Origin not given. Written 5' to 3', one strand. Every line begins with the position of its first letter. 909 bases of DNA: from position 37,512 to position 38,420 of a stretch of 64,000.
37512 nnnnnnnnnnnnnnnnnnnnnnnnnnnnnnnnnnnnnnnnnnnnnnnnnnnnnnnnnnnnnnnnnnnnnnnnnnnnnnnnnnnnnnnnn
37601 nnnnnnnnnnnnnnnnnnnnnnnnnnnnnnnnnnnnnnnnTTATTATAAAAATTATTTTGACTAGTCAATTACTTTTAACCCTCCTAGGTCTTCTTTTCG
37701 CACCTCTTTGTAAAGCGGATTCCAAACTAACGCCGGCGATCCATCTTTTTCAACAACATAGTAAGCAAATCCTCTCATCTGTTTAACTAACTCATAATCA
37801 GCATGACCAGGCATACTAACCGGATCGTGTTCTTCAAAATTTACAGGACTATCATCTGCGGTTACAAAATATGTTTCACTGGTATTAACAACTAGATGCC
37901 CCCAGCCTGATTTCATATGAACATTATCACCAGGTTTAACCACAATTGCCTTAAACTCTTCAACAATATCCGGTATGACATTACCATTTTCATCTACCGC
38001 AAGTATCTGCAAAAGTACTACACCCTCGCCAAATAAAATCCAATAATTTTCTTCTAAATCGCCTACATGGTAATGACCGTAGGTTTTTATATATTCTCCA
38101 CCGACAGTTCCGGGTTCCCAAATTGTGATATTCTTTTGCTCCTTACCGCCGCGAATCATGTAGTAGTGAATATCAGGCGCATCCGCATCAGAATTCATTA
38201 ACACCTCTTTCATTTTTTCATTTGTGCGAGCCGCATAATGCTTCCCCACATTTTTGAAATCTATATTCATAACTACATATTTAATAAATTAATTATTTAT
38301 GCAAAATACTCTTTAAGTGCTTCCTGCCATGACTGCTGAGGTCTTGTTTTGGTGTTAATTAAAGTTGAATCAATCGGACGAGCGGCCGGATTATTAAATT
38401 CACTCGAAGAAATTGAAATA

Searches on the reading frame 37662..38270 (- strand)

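Call 35: search_protein_families(library=pfam, proteins=[window:37662-38270:-], max_evalue=0.00001)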
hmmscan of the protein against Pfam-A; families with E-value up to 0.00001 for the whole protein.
window:37662-38270:- (202 aa): 1 family
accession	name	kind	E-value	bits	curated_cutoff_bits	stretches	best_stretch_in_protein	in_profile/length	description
PF06560.17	GPI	-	2.9e-15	56.5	20.7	1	39-176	45-169/182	Glucose-6-phosphate isomerase (GPI)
